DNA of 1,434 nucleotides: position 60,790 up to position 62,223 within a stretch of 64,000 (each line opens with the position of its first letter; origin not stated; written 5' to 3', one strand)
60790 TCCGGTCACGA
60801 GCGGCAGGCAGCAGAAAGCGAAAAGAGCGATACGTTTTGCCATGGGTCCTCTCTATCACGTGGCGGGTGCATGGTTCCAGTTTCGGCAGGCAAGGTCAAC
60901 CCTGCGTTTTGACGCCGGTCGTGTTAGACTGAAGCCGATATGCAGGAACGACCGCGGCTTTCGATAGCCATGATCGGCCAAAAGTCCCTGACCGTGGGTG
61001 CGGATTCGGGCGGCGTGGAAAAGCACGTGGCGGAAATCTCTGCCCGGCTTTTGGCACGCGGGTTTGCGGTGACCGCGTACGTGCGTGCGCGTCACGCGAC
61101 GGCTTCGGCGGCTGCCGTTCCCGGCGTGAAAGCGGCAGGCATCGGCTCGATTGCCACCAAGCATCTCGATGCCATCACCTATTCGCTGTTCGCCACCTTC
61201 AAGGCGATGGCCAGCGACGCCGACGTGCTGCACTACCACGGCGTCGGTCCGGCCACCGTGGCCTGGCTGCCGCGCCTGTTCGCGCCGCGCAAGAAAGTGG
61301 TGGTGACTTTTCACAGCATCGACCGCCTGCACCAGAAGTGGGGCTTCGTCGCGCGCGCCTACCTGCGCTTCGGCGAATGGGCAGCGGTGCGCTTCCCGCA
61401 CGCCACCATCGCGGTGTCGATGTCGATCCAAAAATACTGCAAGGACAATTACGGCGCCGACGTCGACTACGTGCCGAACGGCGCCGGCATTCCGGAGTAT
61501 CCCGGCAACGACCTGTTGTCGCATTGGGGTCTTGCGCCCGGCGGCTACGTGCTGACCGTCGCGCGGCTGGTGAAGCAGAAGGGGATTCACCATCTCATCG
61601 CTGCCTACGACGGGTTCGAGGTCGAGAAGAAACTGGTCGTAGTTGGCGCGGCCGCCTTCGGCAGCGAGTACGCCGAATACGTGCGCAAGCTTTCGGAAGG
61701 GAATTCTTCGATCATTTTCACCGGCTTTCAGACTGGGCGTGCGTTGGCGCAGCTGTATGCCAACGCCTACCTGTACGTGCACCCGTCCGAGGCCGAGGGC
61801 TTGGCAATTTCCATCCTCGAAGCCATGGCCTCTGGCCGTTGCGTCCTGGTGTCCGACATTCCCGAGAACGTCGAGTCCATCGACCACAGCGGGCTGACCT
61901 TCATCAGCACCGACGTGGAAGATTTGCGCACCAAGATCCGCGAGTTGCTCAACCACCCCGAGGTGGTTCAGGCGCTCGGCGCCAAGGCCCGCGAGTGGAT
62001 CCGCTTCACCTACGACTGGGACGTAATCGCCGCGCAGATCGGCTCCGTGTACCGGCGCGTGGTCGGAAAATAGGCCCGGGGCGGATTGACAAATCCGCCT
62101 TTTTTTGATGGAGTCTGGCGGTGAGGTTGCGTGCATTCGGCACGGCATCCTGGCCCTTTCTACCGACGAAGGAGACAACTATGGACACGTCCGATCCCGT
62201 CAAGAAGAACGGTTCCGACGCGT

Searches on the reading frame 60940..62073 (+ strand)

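Call 49: search_protein_families(library=pfam, proteins=[window:60940-62073:+], max_evalue=0.001)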
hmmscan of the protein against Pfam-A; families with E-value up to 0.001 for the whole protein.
window:60940-62073:+ (377 aa): 6 families
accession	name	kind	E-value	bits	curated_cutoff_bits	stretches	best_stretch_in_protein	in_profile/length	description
PF00534.26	Glycos_transf_1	-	9.1e-26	90.9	26.4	1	203-353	17-172/172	Glycosyl transferases group 1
PF13692.12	Glyco_trans_1_4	-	1.6e-22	80.7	27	1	203-338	3-141/142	Glycosyl transferases group 1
PF13439.12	Glyco_transf_4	-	8.1e-19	68.7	28.5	1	24-181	2-165/170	Glycosyltransferase Family 4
PF13579.12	Glyco_trans_4_4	-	5.1e-10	40.4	29.7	1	24-181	1-158/158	Glycosyl transferase 4-like domain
PF13524.12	Glyco_trans_1_2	-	6.2e-09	36.4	25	1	237-367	22-142/144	Glycosyl transferase-like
PF20706.3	GT4-conflict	-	3.8e-05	23.3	26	1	204-306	200-312/385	Family 4 Glycosyltransferase in conflict systems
